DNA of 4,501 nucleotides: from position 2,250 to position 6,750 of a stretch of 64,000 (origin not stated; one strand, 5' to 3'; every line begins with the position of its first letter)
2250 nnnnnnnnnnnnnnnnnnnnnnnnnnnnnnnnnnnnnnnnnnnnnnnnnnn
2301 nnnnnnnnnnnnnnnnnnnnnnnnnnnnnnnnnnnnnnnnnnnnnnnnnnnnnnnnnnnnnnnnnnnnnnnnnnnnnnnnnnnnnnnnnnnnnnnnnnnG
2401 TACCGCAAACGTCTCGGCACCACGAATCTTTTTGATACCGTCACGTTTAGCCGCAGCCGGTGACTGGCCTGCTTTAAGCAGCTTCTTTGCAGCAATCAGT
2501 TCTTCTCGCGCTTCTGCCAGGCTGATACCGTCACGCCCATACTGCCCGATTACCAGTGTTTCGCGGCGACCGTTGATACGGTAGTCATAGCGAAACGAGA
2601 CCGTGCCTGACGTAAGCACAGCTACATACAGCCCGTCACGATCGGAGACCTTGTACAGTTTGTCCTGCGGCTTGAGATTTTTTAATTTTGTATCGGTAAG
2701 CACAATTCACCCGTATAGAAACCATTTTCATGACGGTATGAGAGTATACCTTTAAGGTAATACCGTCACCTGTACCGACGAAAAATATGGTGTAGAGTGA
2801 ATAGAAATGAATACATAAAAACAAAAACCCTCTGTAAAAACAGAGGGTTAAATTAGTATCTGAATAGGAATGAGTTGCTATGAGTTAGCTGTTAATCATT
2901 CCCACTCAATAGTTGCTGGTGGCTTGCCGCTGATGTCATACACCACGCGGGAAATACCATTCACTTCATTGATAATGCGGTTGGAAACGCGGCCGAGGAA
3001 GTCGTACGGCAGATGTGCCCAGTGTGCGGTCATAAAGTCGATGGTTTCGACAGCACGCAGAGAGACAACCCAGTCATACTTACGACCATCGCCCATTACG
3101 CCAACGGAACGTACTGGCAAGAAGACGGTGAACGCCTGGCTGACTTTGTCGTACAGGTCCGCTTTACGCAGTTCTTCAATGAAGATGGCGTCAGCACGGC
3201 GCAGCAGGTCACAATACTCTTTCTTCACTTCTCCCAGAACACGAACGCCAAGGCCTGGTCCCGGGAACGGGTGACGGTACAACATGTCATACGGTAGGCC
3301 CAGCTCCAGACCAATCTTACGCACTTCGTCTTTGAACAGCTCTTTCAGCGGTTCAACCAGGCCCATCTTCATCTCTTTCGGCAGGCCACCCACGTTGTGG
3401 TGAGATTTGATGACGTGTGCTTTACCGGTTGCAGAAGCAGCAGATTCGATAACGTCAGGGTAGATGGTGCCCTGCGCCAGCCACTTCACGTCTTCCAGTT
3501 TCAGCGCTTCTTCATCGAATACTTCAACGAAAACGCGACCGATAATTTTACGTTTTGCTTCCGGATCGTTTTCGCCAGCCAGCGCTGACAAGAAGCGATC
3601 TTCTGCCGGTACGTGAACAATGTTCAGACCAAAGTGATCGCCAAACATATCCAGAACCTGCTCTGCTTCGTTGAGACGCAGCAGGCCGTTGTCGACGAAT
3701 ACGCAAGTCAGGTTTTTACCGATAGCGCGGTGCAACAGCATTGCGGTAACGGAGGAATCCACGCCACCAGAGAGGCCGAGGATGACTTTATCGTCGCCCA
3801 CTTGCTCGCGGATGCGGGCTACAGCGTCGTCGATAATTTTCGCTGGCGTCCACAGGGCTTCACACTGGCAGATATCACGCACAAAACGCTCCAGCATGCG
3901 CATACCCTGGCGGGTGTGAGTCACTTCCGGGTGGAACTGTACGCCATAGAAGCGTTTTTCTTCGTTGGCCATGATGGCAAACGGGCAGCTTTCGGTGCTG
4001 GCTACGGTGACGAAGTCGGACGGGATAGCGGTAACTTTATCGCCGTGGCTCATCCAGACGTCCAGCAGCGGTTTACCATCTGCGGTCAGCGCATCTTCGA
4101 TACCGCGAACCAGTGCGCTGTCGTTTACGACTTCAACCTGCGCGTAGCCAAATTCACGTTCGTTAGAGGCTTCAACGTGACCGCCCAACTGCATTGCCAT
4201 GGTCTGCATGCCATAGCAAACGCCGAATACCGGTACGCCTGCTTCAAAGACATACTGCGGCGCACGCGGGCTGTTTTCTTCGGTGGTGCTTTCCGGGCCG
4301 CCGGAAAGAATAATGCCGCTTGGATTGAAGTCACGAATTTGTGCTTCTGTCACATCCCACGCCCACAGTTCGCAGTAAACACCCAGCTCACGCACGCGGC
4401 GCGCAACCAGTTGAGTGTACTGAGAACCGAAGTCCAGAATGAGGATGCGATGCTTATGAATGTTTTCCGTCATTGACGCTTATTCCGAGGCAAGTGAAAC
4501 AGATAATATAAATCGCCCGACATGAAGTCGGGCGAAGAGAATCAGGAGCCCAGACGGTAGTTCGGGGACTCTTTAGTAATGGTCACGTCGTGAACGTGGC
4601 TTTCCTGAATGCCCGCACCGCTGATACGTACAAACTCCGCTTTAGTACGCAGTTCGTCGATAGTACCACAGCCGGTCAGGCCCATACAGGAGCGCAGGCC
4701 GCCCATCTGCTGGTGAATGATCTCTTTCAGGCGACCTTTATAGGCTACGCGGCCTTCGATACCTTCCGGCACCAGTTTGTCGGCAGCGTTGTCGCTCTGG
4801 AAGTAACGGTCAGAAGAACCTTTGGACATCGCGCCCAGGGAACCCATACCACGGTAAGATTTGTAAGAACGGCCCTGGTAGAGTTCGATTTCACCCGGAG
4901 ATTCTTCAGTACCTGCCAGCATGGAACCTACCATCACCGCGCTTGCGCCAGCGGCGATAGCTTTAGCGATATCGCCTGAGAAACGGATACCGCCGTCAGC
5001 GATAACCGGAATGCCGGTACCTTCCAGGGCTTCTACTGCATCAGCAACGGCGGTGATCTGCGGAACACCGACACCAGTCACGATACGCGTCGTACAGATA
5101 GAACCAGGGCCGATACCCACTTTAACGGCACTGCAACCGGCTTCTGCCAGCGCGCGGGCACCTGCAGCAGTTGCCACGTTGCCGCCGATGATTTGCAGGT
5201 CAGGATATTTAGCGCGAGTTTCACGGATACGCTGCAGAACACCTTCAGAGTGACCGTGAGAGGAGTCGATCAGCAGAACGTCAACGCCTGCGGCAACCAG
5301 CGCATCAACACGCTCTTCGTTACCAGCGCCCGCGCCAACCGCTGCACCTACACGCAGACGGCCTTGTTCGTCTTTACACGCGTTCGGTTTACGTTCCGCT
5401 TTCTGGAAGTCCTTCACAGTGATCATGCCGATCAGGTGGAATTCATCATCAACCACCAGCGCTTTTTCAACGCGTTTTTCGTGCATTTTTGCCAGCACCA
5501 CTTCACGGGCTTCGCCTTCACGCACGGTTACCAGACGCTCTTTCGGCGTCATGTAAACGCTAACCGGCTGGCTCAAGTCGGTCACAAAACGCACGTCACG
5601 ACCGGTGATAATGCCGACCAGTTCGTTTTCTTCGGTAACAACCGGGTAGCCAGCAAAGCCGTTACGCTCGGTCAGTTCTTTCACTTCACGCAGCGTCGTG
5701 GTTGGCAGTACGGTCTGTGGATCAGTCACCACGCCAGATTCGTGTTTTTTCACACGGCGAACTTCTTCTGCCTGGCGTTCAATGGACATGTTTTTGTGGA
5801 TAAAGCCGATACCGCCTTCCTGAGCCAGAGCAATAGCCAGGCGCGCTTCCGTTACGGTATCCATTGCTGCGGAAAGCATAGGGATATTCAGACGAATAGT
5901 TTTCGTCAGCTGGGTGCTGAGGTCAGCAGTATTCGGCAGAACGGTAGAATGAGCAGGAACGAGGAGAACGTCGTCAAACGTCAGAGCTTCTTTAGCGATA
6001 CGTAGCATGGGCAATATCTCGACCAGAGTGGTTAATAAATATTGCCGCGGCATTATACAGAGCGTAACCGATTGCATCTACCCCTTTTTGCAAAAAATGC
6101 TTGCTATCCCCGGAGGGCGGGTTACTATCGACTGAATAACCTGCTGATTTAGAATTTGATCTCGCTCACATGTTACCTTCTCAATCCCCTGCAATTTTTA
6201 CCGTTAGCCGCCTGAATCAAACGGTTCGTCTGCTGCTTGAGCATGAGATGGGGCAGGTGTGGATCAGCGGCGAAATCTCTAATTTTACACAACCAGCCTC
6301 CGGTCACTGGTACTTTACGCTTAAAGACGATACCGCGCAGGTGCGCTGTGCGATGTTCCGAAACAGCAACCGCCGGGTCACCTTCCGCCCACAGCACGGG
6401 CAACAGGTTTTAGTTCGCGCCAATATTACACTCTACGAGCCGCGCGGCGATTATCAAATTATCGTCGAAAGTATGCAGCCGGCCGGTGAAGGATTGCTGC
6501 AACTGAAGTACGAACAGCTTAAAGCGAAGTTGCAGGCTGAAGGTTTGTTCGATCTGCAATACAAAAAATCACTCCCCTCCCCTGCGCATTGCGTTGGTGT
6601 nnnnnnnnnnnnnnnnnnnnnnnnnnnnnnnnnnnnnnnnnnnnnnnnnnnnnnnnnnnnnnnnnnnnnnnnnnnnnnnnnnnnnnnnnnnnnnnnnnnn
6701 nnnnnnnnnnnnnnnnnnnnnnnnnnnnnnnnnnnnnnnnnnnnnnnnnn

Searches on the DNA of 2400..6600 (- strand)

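Call 6: search_rna_families(source=window, start=2400, end=6600, threshold=evalue, max_evalue=1)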
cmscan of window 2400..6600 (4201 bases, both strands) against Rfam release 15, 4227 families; matches with E-value up to 1: 1.
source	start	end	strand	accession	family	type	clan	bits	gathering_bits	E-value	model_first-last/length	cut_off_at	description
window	4506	4581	-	RF02630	Hrs12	Gene; sRNA;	-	24.7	70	0.77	1-87/87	no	Hfq-regulated sRNA 12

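Call 7: search_dna_similar(query=window:4380-4640:-, collection=ecoli_genomes, mode=near, max_rows=10, rows=spread)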
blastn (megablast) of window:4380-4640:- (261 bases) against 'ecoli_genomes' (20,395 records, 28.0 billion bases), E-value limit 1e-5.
Records with a match: 5425; places in all: 5425; records where one place covers at least 80% of the query: 5425.
Genomes with a match: 5425 of 5426; with a place that covers at least 80% of the query: 5425. Places per genome that has any: lowest 1, median 1, highest 1. On chromosomes: 5425 places; on plasmids: 0.
Best place of each record, by identity: >=99% 4819; 95-99% 606.
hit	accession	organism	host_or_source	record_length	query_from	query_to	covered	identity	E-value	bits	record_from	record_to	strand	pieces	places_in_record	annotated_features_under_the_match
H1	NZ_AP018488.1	Escherichia coli O157:H7 strain PV15-279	Homo sapiens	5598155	1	261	100%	100.0%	2e-133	483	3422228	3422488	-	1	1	guaB: IMP dehydrogenase | guaA: glutamine-hydrolyzing GMP synthase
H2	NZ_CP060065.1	Escherichia coli strain G5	Homo sapiens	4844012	1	261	100%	100.0%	2e-133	483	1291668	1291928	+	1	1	guaB: IMP dehydrogenase | guaA: glutamine-hydrolyzing GMP synthase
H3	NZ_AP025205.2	Escherichia coli strain 2017.04.03CC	Homo sapiens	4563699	1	261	100%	100.0%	2e-133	483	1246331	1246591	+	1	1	guaB: IMP dehydrogenase | guaA: glutamine-hydrolyzing GMP synthase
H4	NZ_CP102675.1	Escherichia coli strain XH987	Homo sapiens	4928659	1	261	100%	100.0%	2e-133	483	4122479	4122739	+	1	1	guaB: IMP dehydrogenase | guaA: glutamine-hydrolyzing GMP synthase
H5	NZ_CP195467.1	Escherichia coli strain 22AR0322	Homo sapiens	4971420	1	261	100%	100.0%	2e-133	483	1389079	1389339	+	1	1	guaB: IMP dehydrogenase | guaA: glutamine-hydrolyzing GMP synthase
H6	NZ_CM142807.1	Escherichia coli strain GPEC617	chicken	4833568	1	261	100%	100.0%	2e-133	483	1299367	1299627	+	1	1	guaB: IMP dehydrogenase | guaA: glutamine-hydrolyzing GMP synthase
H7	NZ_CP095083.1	Escherichia coli strain EC6868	Homo sapiens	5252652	1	261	100%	99.6%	1e-131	477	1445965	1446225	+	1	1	guaB: IMP dehydrogenase | guaA: glutamine-hydrolyzing GMP synthase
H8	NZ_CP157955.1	Escherichia coli strain B1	calf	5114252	1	261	100%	99.2%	5e-130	472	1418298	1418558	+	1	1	guaB: IMP dehydrogenase | guaA: glutamine-hydrolyzing GMP synthase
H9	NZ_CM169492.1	Escherichia coli strain EC09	Homo sapiens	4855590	1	259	99%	99.2%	7e-129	468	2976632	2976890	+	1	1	guaB: IMP dehydrogenase | guaA: glutamine-hydrolyzing GMP synthase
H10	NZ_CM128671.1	Escherichia coli strain EC65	urine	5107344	1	259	99%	98.1%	7e-124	451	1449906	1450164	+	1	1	guaB: IMP dehydrogenase | guaA: glutamine-hydrolyzing GMP synthase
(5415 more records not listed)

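Call 19: search_rna_families(source=window, start=4440, end=4660, threshold=evalue, max_evalue=10, show_alignments=3)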
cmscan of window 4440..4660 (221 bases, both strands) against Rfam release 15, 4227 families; matches with E-value up to 10: 9.
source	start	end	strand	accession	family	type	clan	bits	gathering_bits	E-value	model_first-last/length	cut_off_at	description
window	4506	4581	-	RF02630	Hrs12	Gene; sRNA;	-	24.7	70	0.041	1-87/87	no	Hfq-regulated sRNA 12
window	4505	4552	-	RF02399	NsiR1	Gene; sRNA;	-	18.5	39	0.16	1-60/60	no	Nitrogen stress-induced RNA 1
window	4506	4574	+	RF02628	Hrs1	Gene; sRNA;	-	18.4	56.4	0.19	1-74/74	no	Hfq-regulated sRNA 1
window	4514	4550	-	RF02732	JA04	Gene; sRNA;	-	17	81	4.5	28-64/81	no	Aggregatibacter sRNA JA04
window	4513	4534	-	RF01322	CRISPR-DR9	Gene; CRISPR;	-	15.7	45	0.65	5-27/37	no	CRISPR RNA direct repeat element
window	4508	4564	-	RF02702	AgvB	Gene; sRNA;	-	12.7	56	5.3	1-62/62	no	Anti GcvB sRNA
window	4514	4537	-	RF01116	Yfr1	Gene; sRNA;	-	12.4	38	4.2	36-57/59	no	Cyanobacterial functional RNA 1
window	4514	4538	+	RF01322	CRISPR-DR9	Gene; CRISPR;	-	12.4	45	6.4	5-30/37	no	CRISPR RNA direct repeat element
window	4508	4534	+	RF01116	Yfr1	Gene; sRNA;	-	11.5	38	7.2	33-57/59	no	Cyanobacterial functional RNA 1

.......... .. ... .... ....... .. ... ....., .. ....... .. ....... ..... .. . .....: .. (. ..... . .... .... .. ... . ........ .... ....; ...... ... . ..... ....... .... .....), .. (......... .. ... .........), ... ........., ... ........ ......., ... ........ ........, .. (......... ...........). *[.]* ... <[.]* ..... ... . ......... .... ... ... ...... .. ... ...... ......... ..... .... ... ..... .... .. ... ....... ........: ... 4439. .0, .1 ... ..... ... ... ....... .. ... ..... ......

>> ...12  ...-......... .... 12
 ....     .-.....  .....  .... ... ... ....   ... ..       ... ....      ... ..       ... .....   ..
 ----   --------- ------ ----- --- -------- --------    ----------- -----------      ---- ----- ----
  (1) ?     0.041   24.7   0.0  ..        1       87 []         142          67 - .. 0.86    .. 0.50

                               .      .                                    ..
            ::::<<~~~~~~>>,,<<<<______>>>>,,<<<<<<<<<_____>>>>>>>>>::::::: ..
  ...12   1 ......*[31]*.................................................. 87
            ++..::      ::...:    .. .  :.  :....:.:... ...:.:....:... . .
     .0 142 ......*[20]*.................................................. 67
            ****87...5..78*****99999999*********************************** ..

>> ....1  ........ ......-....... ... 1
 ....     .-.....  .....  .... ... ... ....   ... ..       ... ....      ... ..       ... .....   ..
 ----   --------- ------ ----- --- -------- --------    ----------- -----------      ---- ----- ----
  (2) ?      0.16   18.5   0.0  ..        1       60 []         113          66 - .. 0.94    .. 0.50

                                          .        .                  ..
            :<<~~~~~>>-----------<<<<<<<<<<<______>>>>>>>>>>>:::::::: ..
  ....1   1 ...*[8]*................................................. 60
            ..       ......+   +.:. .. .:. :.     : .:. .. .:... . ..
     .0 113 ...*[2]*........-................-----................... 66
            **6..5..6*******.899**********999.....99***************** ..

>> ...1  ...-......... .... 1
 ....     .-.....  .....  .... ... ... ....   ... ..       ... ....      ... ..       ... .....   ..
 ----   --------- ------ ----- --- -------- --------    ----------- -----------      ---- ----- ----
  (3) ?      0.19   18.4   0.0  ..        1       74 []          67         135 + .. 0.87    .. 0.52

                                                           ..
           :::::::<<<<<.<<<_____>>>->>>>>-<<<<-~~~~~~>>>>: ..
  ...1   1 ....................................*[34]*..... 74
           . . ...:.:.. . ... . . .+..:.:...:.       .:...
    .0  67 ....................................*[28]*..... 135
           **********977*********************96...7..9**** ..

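Call 53: search_dna_similar(query=window:4474-4541:-, collection=ecoli_genomes, mode=near, max_rows=12, rows=spread)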
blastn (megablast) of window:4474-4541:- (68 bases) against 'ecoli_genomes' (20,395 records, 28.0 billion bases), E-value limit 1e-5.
Records with a match: 5425; places in all: 5425; records where one place covers at least 80% of the query: 5425.
Genomes with a match: 5425 of 5426; with a place that covers at least 80% of the query: 5425. Places per genome that has any: lowest 1, median 1, highest 1. On chromosomes: 5425 places; on plasmids: 0.
Best place of each record, by identity: >=99% 5413; 95-99% 12.
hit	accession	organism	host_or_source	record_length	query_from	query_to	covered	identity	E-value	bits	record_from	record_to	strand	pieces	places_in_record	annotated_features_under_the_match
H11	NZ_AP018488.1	Escherichia coli O157:H7 strain PV15-279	Homo sapiens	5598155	1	68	100%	100.0%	8e-27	126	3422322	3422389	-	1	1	none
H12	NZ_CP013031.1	Escherichia coli strain H1827/12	Homo sapiens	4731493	1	68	100%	100.0%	8e-27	126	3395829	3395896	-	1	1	none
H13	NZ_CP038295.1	Escherichia coli O55:H7 strain TB182A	Homo sapiens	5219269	1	68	100%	100.0%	8e-27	126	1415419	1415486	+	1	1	none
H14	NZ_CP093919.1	Escherichia coli strain ST167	Felis catus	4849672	1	68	100%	100.0%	8e-27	126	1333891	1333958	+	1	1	none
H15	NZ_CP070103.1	Escherichia coli strain FDAARGOS_1277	Homo sapiens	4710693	1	68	100%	100.0%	8e-27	126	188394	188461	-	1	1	none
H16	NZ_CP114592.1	Escherichia coli strain WEC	sewage plant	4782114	1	68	100%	100.0%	8e-27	126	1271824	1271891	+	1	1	none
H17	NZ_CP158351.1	Escherichia coli strain 146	Homo sapiens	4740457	1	68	100%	100.0%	8e-27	126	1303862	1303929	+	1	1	none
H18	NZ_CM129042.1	Escherichia coli strain 400660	Homo sapiens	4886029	1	68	100%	100.0%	8e-27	126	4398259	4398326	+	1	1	none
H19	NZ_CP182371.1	Escherichia coli strain Br_112_kylling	-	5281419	1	68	100%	100.0%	8e-27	126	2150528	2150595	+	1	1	none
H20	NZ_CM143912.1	Escherichia coli strain E04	Homo sapiens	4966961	1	68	100%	100.0%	8e-27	126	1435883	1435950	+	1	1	none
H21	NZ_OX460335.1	Escherichia coli strain EC0880B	Derived from parental isolate EC0880B ...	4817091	1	68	100%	100.0%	8e-27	126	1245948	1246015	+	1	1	none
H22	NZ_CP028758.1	Escherichia coli strain A16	Otter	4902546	4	68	96%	100.0%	4e-25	121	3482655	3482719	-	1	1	none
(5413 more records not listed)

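Call 54: get_annotated_region(hit=H1, flank=4500)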
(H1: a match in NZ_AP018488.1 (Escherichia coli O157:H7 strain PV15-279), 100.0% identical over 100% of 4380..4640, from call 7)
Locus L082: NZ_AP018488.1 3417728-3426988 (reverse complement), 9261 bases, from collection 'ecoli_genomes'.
description: Escherichia coli O157:H7 strain PV15-279 chromosome, complete genome
organism: Escherichia coli O157:H7 strain PV15-279 (NCBI taxid 83334)
replicon: chromosome; assembly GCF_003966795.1
host: Homo sapiens; source: -; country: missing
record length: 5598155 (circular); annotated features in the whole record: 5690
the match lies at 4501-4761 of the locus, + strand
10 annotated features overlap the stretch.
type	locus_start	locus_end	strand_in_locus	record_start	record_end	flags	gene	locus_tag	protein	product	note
CDS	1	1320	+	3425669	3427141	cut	der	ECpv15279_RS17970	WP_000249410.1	ribosome biogenesis GTPase Der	-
CDS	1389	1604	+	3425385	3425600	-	yfgJ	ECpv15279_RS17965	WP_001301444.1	zinc ribbon domain-containing protein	-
CDS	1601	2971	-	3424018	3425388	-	xseA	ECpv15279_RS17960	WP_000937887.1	exodeoxyribonuclease VII large subunit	-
CDS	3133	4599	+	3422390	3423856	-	guaB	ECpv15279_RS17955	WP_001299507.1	IMP dehydrogenase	-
CDS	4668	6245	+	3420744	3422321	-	guaA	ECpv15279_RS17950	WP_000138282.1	glutamine-hydrolyzing GMP synthase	-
CDS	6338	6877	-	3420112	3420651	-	yfgI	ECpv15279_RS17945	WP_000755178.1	DUF5384 family protein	-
CDS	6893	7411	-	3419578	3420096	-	yfgH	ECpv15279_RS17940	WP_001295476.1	glycine zipper 2TM domain-containing protein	-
CDS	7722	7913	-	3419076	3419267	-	yfgG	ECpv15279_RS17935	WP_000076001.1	YfgG family protein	-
CDS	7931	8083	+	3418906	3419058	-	-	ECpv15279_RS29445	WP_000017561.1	hypothetical protein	-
CDS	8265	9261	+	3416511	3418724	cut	pdeF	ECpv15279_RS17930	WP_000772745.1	cyclic-guanylate-specific phosphodiesterase PdeF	-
